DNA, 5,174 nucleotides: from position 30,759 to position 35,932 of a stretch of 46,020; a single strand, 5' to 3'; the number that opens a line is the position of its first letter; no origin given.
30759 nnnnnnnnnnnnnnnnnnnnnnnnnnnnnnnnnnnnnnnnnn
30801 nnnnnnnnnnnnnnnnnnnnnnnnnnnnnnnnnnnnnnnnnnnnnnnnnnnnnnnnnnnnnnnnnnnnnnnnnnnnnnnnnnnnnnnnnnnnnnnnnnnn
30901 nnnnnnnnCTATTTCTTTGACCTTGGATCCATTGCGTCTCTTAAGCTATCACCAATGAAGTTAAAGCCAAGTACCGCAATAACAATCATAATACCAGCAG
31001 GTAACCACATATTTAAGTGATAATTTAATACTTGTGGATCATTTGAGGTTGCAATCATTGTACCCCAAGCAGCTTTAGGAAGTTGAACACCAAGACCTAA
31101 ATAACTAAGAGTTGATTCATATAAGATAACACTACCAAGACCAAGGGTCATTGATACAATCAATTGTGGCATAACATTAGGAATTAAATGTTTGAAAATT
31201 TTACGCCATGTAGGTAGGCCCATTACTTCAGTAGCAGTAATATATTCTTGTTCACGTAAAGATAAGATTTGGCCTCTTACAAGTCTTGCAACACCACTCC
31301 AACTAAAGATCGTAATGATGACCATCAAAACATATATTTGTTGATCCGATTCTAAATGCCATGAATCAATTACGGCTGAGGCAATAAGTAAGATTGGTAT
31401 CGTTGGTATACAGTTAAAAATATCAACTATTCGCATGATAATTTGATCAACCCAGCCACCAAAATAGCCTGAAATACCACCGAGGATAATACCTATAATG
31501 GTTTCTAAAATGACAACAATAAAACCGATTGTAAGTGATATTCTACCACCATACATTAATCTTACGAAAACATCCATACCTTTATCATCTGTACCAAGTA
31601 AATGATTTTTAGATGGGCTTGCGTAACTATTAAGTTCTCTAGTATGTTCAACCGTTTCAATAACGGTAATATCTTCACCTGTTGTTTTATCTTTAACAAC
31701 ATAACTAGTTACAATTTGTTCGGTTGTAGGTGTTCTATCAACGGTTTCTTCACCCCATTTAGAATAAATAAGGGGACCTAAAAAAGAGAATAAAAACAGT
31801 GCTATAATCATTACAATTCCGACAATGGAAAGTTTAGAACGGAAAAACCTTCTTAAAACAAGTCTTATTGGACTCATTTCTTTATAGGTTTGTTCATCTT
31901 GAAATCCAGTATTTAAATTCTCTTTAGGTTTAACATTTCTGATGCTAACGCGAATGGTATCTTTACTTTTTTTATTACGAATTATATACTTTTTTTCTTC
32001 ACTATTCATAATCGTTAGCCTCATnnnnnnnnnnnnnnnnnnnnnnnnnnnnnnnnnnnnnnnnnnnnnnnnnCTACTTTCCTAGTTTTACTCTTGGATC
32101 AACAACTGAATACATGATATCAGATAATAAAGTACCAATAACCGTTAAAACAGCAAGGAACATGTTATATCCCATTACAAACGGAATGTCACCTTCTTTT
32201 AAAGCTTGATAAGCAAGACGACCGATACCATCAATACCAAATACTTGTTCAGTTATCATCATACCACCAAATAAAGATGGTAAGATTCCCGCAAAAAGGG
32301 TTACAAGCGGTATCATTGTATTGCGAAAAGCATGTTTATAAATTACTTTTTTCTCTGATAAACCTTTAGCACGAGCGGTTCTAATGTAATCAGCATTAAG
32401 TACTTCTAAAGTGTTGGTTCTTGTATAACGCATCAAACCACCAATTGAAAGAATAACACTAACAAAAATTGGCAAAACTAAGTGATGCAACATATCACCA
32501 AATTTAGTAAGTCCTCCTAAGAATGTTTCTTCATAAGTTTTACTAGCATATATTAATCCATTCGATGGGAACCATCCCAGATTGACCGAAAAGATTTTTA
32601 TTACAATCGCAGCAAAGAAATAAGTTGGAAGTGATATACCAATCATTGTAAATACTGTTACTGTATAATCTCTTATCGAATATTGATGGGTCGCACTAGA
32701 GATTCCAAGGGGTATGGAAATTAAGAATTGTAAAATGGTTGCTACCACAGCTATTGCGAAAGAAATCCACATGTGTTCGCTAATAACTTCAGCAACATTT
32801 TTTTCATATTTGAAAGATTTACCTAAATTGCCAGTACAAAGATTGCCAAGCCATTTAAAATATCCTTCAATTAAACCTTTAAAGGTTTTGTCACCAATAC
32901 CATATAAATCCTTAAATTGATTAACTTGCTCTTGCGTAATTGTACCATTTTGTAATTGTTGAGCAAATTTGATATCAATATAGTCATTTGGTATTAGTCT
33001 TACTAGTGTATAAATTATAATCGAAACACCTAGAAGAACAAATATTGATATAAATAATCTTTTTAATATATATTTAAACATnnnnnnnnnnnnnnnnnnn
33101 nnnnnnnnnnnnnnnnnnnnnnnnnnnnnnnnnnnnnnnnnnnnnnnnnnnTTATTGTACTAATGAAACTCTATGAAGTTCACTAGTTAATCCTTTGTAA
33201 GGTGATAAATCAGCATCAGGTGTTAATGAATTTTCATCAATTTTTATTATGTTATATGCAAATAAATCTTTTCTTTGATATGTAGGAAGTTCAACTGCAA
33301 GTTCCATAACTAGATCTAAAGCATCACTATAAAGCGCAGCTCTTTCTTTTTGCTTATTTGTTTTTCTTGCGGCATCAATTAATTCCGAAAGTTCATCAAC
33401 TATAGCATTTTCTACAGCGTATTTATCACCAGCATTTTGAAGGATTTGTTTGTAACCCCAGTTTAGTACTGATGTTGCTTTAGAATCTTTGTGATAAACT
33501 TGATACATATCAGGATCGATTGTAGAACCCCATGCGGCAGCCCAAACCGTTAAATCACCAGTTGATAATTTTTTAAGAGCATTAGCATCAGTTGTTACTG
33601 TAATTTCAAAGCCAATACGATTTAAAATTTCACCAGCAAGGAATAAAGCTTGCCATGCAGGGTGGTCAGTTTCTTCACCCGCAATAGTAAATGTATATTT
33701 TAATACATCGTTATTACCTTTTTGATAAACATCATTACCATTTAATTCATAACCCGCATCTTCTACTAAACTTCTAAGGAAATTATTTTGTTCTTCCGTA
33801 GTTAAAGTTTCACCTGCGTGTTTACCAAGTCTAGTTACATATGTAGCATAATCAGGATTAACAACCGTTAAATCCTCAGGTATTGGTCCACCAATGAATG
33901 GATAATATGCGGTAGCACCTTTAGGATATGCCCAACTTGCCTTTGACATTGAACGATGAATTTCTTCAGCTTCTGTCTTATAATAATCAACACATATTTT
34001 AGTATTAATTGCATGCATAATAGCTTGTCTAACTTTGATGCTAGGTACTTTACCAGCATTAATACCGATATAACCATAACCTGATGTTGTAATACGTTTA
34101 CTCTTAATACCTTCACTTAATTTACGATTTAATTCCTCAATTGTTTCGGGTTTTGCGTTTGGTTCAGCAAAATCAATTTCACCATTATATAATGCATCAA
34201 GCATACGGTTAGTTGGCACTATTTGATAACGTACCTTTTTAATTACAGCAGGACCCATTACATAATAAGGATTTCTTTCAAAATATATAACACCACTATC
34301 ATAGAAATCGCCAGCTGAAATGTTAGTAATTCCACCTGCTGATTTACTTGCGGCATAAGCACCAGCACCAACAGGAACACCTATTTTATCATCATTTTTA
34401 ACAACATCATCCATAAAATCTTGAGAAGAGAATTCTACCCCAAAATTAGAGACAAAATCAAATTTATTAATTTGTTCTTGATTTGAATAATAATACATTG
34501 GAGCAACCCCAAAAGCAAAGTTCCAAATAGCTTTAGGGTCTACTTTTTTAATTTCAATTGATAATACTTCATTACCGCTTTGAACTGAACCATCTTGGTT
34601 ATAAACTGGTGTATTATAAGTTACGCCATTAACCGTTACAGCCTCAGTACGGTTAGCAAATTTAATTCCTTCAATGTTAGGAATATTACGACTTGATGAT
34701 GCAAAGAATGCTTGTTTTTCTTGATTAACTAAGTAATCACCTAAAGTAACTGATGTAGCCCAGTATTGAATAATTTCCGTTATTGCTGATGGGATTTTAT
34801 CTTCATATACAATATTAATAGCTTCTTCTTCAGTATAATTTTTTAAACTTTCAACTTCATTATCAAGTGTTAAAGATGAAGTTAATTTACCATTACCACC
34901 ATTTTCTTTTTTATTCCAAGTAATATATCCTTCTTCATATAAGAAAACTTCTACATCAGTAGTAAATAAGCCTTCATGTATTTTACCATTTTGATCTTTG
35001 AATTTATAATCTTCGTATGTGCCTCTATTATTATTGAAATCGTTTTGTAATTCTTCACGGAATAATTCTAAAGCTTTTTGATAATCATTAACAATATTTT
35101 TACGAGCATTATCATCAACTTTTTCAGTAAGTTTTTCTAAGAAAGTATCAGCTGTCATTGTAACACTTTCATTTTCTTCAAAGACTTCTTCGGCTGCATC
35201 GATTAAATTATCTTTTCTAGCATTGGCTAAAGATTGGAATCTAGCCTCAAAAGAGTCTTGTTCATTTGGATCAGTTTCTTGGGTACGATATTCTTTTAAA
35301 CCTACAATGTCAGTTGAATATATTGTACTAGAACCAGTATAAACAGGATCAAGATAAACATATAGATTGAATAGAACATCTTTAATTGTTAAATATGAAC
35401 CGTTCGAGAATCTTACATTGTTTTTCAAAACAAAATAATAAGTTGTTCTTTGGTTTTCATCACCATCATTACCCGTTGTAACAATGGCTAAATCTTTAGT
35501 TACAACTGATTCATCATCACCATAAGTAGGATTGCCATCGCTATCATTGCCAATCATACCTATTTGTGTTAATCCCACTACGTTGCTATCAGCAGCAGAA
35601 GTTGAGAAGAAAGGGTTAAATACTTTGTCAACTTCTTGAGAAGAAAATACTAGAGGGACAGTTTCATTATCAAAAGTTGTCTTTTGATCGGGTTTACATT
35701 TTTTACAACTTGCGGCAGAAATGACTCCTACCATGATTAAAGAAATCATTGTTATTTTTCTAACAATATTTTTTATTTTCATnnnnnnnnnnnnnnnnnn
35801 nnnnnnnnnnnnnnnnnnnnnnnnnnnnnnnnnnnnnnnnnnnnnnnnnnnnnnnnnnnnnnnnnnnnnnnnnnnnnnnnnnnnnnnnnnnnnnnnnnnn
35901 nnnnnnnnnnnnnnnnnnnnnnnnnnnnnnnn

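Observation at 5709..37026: ~31-kb, 14-ORF single-strand operon joining a giant anchored subtilase, an Opp importer and seven modular lipoproteins: candidate protein capture, degradation and import locus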

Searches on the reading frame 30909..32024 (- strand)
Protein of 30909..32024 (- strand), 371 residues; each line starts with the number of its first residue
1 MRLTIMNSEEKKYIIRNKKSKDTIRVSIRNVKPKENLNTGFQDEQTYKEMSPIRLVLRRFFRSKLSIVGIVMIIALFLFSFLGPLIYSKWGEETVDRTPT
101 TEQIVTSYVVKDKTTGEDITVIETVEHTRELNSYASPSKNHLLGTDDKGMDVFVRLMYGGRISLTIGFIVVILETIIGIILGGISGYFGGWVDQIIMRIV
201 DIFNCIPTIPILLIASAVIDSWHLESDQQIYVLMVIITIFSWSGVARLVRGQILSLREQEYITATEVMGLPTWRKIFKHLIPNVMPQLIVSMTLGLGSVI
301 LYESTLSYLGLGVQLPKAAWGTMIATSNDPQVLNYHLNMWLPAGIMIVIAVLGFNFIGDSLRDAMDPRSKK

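Call 7: search_protein_families(library=pfam, proteins=[window:30909-32024:-], max_evalue=0.01)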
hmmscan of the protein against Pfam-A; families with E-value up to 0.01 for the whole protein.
window:30909-32024:- (371 aa): 2 families
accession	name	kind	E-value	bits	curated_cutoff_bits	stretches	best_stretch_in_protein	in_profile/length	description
PF00528.27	BPD_transp_1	-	5e-35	121.3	26.4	1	178-370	1-183/184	Binding-protein-dependent transport system inner membrane component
PF12911.12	OppC_N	-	9.4e-10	38.7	23.9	1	51-88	1-40/53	N-terminal TM domain of oligopeptide transport permease C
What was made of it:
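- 30909..32024 (-): OppC permease. Call 7: OppC_N plus BPD_transp_1.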

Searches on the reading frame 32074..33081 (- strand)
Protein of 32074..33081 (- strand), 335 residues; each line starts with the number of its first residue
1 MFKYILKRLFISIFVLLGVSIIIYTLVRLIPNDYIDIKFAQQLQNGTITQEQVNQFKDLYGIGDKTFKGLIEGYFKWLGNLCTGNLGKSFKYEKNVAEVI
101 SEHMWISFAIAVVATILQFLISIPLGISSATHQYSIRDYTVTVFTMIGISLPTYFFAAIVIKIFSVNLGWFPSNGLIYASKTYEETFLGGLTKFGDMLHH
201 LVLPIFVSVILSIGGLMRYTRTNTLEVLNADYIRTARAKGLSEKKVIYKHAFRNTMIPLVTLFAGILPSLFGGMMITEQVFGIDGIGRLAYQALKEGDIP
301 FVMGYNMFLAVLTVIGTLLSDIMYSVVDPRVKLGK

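Call 7: search_protein_families(library=pfam, proteins=[window:32074-33081:-], max_evalue=0.01)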
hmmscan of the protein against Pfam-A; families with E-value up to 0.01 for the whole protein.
window:32074-33081:- (335 aa): 2 families
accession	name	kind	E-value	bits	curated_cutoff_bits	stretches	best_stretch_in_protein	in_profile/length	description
PF00528.27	BPD_transp_1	-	6.5e-36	124.2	26.4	1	123-332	2-183/184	Binding-protein-dependent transport system inner membrane component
PF19300.4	BPD_transp_1_N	-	2e-05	25.2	23.8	1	1-107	1-110/114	Binding-prot-dependent transport system membrane comp, N-term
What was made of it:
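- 32074..33081 (-): OppB permease. Call 7: BPD_transp_1, E 6.5e-36.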

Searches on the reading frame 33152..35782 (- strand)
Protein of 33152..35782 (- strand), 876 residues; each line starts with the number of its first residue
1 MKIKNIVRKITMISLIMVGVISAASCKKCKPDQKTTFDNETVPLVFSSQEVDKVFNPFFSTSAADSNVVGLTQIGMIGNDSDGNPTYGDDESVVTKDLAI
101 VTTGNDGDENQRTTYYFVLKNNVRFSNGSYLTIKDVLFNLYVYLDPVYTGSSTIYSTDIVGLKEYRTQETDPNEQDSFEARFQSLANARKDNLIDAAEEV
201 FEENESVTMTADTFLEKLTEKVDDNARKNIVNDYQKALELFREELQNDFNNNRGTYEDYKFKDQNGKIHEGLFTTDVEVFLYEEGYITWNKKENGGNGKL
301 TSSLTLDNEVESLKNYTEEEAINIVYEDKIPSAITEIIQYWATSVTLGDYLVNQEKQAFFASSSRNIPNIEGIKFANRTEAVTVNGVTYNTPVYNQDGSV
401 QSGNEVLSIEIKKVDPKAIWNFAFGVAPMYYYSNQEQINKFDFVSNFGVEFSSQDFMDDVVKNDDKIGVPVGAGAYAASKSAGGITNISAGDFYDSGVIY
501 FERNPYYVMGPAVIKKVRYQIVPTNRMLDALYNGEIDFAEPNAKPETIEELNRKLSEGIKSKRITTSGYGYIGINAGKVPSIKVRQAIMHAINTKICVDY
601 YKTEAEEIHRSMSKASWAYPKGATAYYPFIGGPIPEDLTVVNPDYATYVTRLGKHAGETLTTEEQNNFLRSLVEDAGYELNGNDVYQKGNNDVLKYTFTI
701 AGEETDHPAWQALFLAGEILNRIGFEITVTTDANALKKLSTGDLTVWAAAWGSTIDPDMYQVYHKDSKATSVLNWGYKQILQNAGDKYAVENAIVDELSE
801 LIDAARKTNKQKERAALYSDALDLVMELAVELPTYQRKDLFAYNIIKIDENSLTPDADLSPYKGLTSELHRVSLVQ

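Call 7: search_protein_families(library=pfam, proteins=[window:33152-35782:-], max_evalue=0.01)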
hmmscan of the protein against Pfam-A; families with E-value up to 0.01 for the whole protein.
window:33152-35782:- (876 aa): 1 family
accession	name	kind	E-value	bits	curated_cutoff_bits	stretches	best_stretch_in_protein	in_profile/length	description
PF00496.27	SBP_bac_5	-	5.1e-27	95.4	32.4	2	465-765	110-360/368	Bacterial extracellular solute-binding proteins, family 5 Middle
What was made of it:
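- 33152..35782 (-): OppA-like lipoprotein, 876 aa, SBP_bac_5, unusually long. Call 7 (E 5e-27).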

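Call 26: search_protein_families(library=ncbifam, proteins=[window:33152-35782:-], max_evalue=0.01)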
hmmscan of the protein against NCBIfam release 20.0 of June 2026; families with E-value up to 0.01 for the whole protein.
window:33152-35782:- (876 aa): 2 families
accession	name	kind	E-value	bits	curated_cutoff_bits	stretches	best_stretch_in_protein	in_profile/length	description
NF045467.1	Opp4A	equivalog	6e-21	74.3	650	2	497-620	222-356/556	oligopeptide ABC transporter substrate-binding protein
TIGR04028.1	SBP_KPN_01854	hypoth_equivalog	6e-06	25.1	468.5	1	670-844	323-487/509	TIGR04028 family ABC transporter substrate-binding protein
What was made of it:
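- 33152..35782 (-): NCBIfam Opp4A scores far below cut-off (call 26).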

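Call 28: find_homologous_proteins(query=window:33152-35782:-, max_evalue=1e-10)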
Query window:33152-35782:- (876 aa): 3604 proteins with E <= 1e-10 among 8000 candidates; the best 120 are listed.
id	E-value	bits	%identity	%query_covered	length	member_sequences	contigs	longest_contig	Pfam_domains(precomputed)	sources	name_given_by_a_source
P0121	0.0e+0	1970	100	100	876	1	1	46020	PF00496.28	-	-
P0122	0.0e+0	1453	74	100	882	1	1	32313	PF00496.28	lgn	-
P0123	0.0e+0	1452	74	100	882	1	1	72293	PF00496.28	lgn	-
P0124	0.0e+0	1446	73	100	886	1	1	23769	PF00496.28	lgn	-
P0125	0.0e+0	1446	74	100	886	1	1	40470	PF00496.28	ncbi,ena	ncbi:MAG: ABC transporter substrate-binding protein [Bacilli bacterium]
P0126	0.0e+0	1445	74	100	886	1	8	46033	PF00496.28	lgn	-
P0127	0.0e+0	1445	74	100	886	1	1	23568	PF00496.28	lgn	-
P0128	0.0e+0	1445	73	100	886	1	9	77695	PF00496.28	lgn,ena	-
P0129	0.0e+0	1444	73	100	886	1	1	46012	PF00496.28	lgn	-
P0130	0.0e+0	1439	73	100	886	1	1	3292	PF00496.28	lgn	-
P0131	0.0e+0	1384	71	100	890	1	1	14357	PF00496.28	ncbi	-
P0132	0.0e+0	1380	72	100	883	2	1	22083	PF00496.28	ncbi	-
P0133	0.0e+0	1356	69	100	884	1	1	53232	PF00496.28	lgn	-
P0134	0.0e+0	1274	66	99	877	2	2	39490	PF00496.28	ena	-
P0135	0.0e+0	1274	66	99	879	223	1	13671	PF00496.28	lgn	-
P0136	0.0e+0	1268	67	100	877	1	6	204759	PF00496.28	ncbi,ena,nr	ncbi:MAG: hypothetical protein IJX91_04710 [Clostridia bacterium]|nr:hypothetical protein [Clostridi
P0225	0.0e+0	1192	62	100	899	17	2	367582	PF00496.28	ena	-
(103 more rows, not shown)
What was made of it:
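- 33152..35782 (-): Homologues of 62-74% identity and about 875 aa are common (call 28).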

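Call 29: find_encoding_contigs(protein=P0136, flank=10000, max_places=1)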
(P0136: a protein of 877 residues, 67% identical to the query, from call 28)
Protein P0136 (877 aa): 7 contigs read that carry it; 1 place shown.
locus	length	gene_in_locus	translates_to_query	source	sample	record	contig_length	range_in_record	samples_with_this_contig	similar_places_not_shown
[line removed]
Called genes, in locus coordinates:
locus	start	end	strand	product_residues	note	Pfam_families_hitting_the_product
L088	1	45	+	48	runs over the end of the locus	-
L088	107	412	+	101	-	-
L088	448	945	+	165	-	-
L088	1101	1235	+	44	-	-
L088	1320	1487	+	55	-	-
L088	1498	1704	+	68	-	-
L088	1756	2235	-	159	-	PF07553:Lipoprotein_Ltp (faint)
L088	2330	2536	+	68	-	PF13560:HTH_31 (weak), PF12844:HTH_19, PF13443:HTH_26 (weak), PF01381:HTH_3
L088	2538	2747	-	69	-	-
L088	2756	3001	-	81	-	PF01381:HTH_3 (weak), PF13443:HTH_26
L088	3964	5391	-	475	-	-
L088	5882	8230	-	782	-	PF04389:Peptidase_M28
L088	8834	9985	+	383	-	PF09479:Flg_new (weak)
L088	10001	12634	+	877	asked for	PF00496:SBP_bac_5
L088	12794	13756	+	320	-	PF00528:BPD_transp_1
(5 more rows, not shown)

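Call 30: find_encoding_contigs(protein=P0225, flank=10000, max_places=1)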
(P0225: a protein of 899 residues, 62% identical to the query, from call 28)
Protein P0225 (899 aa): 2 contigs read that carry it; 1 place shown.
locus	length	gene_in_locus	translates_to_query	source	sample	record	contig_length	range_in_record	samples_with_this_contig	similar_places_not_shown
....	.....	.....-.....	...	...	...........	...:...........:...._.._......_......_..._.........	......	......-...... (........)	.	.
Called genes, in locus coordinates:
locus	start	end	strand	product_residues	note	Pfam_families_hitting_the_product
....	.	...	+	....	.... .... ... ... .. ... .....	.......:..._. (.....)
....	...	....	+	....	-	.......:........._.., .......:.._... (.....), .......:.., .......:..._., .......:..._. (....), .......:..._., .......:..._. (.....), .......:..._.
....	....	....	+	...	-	-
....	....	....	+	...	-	-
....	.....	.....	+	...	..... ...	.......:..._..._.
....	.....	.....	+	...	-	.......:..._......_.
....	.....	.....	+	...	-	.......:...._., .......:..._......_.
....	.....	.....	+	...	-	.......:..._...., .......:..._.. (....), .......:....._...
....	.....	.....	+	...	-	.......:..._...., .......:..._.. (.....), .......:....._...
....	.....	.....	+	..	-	-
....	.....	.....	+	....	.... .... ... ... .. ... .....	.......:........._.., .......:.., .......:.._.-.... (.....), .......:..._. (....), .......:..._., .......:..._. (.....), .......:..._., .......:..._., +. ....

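Call 31: find_encoding_contigs(protein=P0125, flank=10000, max_places=1)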
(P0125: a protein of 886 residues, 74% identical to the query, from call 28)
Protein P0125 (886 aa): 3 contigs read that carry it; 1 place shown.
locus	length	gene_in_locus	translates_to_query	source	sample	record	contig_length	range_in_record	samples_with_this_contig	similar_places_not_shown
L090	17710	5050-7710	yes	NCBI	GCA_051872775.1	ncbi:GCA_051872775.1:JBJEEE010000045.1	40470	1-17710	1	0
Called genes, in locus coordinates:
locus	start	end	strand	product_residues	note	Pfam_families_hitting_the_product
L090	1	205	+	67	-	?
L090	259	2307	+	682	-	PF09479:Flg_new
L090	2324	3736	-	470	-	PF08245:Mur_ligase_M, PF02875:Mur_ligase_C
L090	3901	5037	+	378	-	PF09479:Flg_new (weak)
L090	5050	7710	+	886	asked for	PF00496:SBP_bac_5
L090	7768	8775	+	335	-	PF00528:BPD_transp_1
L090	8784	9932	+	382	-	PF12911:OppC_N, PF00528:BPD_transp_1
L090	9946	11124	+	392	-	PF00005:ABC_tran, PF13304:AAA_21 (weak), PF08352:oligo_HPY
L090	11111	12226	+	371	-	PF00005:ABC_tran, PF13304:AAA_21 (faint), PF08352:oligo_HPY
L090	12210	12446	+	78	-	-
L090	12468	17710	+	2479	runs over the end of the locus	PF00082:Peptidase_S8, PF02225:PA, PF21461:HL_N-beta (faint), PF26918:Ig_Eae (faint), PF02368:Big_2 (weak), PF13306:LRR_5, PF13855:LRR_8 (faint), PF13306:LRR_5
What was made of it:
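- The Flg_new-oppABCDF half is conserved in three of three contexts examined, including a 53% GC genome (calls 29-31).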

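Call 44: search_solved_structures(query=window:33152-35782:-, max_evalue=0.00001)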
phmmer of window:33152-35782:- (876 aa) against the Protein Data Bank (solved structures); distinct sequences matched with E-value up to 0.00001: 0.
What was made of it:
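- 33152..35782 (-): No PDB sequence hit (call 44).
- It scores far below NCBIfam's Opp4A cut-off (call 26) and has no PDB sequence hit (call 44).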
